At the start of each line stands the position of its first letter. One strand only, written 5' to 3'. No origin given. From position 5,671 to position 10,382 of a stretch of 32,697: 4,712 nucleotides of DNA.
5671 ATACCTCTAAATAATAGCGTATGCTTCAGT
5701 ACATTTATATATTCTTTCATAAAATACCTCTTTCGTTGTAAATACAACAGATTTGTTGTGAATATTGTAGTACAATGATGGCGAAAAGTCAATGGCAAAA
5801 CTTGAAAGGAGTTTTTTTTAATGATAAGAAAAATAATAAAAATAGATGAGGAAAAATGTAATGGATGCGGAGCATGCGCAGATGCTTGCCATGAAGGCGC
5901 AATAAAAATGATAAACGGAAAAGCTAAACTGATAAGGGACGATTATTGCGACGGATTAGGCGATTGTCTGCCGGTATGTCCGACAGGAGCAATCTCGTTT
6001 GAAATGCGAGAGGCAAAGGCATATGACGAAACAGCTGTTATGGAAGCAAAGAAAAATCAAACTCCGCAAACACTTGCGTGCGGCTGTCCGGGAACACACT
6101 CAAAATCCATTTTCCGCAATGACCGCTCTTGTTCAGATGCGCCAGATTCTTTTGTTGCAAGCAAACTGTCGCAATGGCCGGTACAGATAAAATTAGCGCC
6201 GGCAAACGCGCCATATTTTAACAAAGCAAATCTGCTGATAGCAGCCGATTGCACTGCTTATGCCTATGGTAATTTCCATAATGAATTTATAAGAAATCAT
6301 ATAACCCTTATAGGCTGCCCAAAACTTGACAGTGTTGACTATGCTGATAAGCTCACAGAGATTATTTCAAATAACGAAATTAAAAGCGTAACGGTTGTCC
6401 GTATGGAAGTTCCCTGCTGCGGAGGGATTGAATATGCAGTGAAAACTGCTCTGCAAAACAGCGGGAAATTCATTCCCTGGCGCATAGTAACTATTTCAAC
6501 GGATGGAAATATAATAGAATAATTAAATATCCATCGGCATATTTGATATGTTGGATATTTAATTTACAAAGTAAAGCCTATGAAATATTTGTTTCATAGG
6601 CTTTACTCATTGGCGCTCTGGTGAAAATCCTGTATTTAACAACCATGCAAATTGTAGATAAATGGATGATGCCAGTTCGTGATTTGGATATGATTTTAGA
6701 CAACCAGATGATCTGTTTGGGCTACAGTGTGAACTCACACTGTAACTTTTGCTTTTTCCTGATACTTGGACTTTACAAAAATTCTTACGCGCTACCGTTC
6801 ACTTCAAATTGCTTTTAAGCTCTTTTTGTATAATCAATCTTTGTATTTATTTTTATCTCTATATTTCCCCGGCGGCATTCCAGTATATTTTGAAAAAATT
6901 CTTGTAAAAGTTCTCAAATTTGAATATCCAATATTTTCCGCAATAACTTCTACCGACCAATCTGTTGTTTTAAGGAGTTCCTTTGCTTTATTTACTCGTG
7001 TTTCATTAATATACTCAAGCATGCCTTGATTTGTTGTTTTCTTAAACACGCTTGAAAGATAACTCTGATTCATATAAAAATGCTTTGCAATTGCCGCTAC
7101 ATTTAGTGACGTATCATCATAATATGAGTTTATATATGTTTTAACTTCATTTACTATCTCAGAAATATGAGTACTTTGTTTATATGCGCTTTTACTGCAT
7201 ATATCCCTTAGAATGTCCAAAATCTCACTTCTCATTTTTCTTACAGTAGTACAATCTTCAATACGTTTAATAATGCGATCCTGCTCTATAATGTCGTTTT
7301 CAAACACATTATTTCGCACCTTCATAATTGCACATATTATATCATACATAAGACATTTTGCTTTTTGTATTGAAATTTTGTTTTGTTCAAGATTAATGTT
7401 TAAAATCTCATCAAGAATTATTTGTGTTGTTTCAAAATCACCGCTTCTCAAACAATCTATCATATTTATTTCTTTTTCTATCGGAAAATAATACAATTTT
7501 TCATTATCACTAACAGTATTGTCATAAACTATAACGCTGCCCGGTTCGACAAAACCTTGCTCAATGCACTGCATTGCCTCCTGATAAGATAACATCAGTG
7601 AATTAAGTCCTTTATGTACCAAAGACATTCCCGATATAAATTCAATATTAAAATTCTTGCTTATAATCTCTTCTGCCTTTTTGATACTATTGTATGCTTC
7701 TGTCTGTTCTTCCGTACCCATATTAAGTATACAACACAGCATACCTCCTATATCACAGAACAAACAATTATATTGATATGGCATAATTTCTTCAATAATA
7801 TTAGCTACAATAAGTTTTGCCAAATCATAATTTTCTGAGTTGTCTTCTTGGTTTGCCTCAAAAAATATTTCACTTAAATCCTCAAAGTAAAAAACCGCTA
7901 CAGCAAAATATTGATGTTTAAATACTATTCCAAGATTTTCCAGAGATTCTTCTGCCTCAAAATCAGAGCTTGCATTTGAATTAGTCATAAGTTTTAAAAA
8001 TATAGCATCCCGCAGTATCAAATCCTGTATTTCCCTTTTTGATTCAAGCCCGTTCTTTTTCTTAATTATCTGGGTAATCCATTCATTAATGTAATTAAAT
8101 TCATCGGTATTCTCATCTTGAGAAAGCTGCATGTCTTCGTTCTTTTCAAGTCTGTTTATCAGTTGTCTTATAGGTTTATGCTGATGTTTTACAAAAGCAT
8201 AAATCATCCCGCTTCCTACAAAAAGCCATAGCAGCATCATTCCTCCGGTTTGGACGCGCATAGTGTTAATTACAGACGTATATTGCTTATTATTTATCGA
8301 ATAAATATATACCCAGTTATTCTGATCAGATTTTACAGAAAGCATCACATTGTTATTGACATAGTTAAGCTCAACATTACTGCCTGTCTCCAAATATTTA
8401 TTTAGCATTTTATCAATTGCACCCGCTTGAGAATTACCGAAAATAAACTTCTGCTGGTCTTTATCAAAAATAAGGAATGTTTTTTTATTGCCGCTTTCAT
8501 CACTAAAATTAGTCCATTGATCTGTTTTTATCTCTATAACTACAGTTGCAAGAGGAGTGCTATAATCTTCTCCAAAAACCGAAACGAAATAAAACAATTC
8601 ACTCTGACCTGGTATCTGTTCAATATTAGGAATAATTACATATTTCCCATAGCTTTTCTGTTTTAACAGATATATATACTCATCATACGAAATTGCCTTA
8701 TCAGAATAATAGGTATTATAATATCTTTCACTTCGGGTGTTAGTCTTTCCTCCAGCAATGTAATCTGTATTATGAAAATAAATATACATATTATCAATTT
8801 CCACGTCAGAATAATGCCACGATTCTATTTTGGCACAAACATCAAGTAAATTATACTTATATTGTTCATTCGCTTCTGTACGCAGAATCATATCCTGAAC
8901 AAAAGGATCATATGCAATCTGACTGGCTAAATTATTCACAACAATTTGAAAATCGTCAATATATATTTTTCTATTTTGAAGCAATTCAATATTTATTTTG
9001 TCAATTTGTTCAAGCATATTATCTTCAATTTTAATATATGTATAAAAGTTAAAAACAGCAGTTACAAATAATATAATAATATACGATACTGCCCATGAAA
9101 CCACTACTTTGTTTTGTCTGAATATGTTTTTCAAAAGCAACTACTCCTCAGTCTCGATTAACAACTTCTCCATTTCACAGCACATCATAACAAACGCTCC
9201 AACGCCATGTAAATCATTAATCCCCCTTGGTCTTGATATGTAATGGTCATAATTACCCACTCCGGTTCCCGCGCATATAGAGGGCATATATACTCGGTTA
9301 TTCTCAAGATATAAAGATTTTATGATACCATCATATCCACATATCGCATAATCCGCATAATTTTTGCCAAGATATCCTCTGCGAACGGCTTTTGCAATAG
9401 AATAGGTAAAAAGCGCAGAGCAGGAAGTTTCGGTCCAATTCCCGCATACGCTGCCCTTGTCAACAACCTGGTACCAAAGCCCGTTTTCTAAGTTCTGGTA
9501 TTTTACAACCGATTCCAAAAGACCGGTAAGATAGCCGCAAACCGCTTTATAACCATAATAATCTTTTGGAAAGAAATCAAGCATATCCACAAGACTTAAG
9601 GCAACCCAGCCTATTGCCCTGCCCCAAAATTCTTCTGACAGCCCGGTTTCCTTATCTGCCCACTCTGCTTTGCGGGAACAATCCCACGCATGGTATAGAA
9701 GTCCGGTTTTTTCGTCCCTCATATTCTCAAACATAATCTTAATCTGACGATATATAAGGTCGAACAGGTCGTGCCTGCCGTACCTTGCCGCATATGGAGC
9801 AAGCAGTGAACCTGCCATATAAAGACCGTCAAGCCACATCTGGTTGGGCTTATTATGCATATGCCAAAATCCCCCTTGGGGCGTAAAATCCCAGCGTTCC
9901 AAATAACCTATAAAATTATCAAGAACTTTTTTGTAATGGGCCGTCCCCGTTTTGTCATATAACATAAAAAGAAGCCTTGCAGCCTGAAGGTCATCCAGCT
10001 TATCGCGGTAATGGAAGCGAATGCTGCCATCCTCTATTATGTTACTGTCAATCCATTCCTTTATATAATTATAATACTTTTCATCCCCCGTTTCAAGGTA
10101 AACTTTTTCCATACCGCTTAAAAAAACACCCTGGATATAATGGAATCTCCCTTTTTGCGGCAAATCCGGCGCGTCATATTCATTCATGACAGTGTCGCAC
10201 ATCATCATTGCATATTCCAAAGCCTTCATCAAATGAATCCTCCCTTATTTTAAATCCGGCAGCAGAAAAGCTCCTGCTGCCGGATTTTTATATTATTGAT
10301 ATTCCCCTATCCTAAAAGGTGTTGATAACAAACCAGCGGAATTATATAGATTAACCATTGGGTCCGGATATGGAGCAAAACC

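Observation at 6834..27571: Uncharacterised 21-kb Gram-positive polysaccharide-utilisation locus built around giant surface proteins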

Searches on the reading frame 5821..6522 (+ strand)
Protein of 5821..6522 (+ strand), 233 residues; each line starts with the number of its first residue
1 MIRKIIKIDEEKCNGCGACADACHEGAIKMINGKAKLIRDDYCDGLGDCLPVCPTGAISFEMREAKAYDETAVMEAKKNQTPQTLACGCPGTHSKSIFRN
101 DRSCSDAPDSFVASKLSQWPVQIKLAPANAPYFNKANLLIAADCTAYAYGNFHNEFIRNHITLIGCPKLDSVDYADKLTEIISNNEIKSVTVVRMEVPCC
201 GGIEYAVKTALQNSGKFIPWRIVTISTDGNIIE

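Call 4: search_protein_families(library=pfam, proteins=[window:5821-6522:+], max_evalue=0.01)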
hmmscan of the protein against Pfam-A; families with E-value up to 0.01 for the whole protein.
window:5821-6522:+ (233 aa): 11 families
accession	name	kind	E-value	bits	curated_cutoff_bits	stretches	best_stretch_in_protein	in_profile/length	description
PF00037.32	Fer4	-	2.9e-12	46.3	21.1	2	6-29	1-24/24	4Fe-4S binding domain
PF12837.12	Fer4_6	-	4.3e-11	42.6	25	1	5-28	1-24/24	4Fe-4S binding domain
PF12838.12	Fer4_7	-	2.4e-09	38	27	1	12-57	1-52/52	4Fe-4S dicluster domain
PF14697.11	Fer4_21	-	3.2e-09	37.2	35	1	7-59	2-58/59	4Fe-4S dicluster domain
PF13237.11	Fer4_10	-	4.9e-08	33.2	25.5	1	6-54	2-53/53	4Fe-4S dicluster domain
PF25160.1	LdpA_Fe-S-bd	-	5.1e-07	29.8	27.6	1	37-59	22-44/49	LdpA Fe-S cluster-binding domain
PF13187.11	Fer4_9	-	8.2e-07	29.4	27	1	12-58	1-52/52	4Fe-4S dicluster domain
PF12797.12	Fer4_2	-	1.4e-06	28.3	24.5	1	5-24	2-21/22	4Fe-4S binding domain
PF13484.11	Fer4_16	-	1.6e-05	26.1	30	0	12-31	1-20/66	4Fe-4S double cluster binding domain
PF12800.12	Fer4_4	-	0.002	18.8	24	1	11-26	2-17/17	4Fe-4S binding domain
PF13459.11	Fer4_15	-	0.0041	18.2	22.4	0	6-39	1-34/66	4Fe-4S single cluster domain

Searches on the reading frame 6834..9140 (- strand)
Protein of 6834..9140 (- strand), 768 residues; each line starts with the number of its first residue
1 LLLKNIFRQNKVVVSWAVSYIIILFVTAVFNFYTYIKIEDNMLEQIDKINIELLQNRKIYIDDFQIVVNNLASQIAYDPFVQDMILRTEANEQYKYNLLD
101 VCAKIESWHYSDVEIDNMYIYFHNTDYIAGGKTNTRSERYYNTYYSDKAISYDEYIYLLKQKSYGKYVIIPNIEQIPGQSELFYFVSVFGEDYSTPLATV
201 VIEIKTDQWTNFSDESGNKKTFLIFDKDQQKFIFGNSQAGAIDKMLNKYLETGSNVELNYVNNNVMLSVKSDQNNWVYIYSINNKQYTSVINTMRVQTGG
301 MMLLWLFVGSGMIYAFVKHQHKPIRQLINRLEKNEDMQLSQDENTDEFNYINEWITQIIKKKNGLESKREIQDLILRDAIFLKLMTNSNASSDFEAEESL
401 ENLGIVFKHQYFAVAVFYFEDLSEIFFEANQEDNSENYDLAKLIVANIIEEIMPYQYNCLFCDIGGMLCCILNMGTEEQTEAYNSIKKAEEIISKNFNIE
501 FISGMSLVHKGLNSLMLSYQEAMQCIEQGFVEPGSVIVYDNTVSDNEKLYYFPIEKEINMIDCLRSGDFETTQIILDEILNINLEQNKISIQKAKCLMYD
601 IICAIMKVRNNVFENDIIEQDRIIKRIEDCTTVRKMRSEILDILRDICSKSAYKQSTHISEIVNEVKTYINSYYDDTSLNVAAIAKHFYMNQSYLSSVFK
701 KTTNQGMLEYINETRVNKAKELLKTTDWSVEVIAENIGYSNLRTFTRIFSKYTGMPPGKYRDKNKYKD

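Call 3: search_protein_families(library=pfam, proteins=[window:6834-9140:-], max_evalue=0.01)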
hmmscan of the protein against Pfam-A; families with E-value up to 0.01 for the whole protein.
window:6834-9140:- (768 aa): 3 families
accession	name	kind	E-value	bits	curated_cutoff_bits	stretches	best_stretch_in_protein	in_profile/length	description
PF12833.13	HTH_18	-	2.9e-19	69.6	33.6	1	684-762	1-79/80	Helix-turn-helix domain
PF00165.29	HTH_AraC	-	7.7e-18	64.6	26.6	2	723-761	1-41/42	Bacterial regulatory helix-turn-helix proteins, AraC family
PF17853.6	GGDEF_2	-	0.00015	22.4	24.5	1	391-526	4-114/116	GGDEF-like domain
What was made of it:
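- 6834..9140 (-): 768-aa membrane AraC-type regulator. It has two TM segments flanking an extracytoplasmic region of about 260 aa, a GGDEF_2-like linker and a C-terminal HTH. Its start codon abuts the GH105 stop codon. Pfam HTH_18 2.9e-19 and HTH_AraC (call 3).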

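Call 8: search_protein_families(library=ncbifam, proteins=[window:6834-9140:-], max_evalue=0.01)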
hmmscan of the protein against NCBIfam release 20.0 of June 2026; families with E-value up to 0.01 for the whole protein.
window:6834-9140:- (768 aa): 30 families (the best 25 are shown)
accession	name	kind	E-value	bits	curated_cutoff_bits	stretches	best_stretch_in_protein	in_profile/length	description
NF047788.1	TransRegPocR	equivalog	2.5e-19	69.7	500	1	653-765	181-292/296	transcriptional regulator PocR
NF007860.0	PRK10572.1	equivalog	6.2e-19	67.9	208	1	644-765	167-286/292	arabinose operon transcriptional regulator AraC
NF049932.1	TranspRegBtr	equivalog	3.9e-18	65.3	900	1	626-765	128-267/531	bacillibactin transport transcriptional regulator Btr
TIGR04094.1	adjacent_YSIRK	equivalog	6.9e-18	64.8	200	1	654-761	278-383/383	YSIRK-targeted surface antigen transcriptional regulator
NF047455.1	TF_Staph_AryK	equivalog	2.2e-17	62.6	850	1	651-766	147-261/759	transcriptional regulator AryK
NF007693.0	PRK10371.1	equivalog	1.3e-16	60.7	253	1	652-763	189-299/309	transcriptional regulator MelR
NF007584.0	PRK10219.1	equivalog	1e-12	48.3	174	1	660-763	4-106/107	superoxide response transcriptional regulator SoxS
NF012144.2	ramA_TF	equivalog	2.6e-11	43.9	180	1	662-764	6-107/108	RamA family antibiotic efflux transcriptional regulator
NF006902.0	PRK09393.1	equivalog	9.4e-11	41.5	425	1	656-765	219-323/327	transcriptional regulator FtrA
NF049968.1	QhpR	equivalog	2.1e-10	40.2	250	1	651-761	175-284/284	AraC-like transcriptional regulator QhpR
NF007633.0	PRK10296.1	equivalog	7.6e-10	38.7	264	1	651-763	159-274/280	transcriptional regulator ChbR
NF010028.0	PRK13503.1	equivalog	2.2e-09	37.1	288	1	619-764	129-273/278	HTH-type transcriptional activator RhaS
TIGR02297.1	HpaA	equivalog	9.1e-09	35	274.65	1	629-763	153-287/287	4-hydroxyphenylacetate catabolism regulatory protein HpaA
NF050186.1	TransRegGliRPseudo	equivalog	1.4e-08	34.5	570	1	665-765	239-338/338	AraC family transcriptional regulator GliR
NF010026.0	PRK13501.1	equivalog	3.3e-07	29.7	363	1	679-763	193-277/290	HTH-type transcriptional activator RhaR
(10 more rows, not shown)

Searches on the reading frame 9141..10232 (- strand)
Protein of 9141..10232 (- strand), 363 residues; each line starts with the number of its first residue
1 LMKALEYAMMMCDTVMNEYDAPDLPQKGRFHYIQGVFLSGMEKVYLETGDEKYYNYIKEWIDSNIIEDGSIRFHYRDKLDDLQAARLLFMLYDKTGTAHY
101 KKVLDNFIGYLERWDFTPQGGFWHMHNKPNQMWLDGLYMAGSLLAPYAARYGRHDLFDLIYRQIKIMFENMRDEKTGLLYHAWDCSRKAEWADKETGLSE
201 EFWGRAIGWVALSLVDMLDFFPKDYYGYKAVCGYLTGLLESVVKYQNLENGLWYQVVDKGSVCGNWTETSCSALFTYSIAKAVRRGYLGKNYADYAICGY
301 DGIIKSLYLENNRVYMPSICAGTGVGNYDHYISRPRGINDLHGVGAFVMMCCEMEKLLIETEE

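Call 3: search_protein_families(library=pfam, proteins=[window:9141-10232:-], max_evalue=0.01)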
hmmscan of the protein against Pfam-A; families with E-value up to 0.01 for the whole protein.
window:9141-10232:- (363 aa): 2 families
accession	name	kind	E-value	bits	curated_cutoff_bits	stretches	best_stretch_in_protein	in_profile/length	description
PF07470.19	Glyco_hydro_88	-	2e-102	343.2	26.6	1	10-357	4-351/352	Glycosyl Hydrolase Family 88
PF03663.20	Glyco_hydro_76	-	0.001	19.1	25.9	0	11-63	199-250/366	Glycosyl hydrolase family 76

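Call 8: search_protein_families(library=ncbifam, proteins=[window:9141-10232:-], max_evalue=0.01)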
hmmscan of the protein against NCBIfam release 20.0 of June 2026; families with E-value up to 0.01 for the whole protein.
window:9141-10232:- (363 aa): 1 family
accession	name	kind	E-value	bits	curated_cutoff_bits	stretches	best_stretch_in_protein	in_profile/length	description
NF051900.1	BetGalacBglBAgro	equivalog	1.9e-28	99.5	420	1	30-327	19-302/333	beta-galactosidase BglB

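Call 23: search_solved_structures(query=window:9141-10232:-, max_evalue=0.001, show_alignments=1)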
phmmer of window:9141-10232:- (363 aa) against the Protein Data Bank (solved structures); distinct sequences matched with E-value up to 0.001: 10.
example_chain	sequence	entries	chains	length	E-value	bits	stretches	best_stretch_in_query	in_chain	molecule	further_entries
1nc5_A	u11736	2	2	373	7.5e-94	318.1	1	4-358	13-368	hypothetical protein yTER | Putative glycosyl hydrolase yteR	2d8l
2gh4_A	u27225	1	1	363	4.2e-93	315.7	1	5-358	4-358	Putative glycosyl hydrolase yteR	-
4wu0_A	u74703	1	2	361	3.2e-65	223.9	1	7-356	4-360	Similar to yteR (Bacilus subtilis)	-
3pmm_A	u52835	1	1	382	2.4e-19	72.9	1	30-334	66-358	Putative cytoplasmic protein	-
3qwt_A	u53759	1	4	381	3.5e-19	72.4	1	30-335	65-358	Putative GH105 family protein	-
4xuv_A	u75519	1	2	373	2.1e-18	69.8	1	30-335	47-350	Glycoside hydrolase family 105 protein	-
3k11_A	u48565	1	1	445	1.2e-17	67.3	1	99-358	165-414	Putative glycosyl hydrolase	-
7rdr_A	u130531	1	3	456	5.4e-08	35.5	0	41-93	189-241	Circular tendon repeat protein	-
4ce7_A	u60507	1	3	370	4.2e-07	32.6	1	132-294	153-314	UNSATURATED 3S-RHAMNOGLYCURONYL HYDROLASE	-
5noa_A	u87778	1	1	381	5.7e-07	32.2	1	129-293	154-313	Family 88 glycosyl hydrolase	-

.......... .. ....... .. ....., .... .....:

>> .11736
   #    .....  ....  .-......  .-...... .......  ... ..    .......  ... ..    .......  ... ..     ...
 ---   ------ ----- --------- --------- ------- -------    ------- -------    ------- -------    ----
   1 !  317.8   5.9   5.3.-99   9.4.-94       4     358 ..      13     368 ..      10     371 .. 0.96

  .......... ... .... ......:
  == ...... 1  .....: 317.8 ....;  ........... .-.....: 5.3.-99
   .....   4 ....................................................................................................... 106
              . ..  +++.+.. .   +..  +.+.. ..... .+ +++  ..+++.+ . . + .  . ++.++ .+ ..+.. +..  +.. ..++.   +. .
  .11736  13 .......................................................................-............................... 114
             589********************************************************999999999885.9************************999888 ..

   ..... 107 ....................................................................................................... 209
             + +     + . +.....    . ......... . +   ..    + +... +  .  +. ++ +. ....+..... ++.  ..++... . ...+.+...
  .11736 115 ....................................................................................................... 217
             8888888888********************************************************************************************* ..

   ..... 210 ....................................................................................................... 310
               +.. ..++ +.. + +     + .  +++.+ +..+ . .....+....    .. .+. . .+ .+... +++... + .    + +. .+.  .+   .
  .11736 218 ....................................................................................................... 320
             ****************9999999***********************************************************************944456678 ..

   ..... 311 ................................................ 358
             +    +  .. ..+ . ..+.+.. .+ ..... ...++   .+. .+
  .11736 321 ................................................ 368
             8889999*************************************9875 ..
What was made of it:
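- Checked: GH105, 9141-10232, 363 aa: Pfam GH88/105 model 2e-102; PDB YteR 7.5e-94 (call 23).
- The operon's own uronyl hydrolase is a YteR-type GH105, not a GH88 (call 23).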
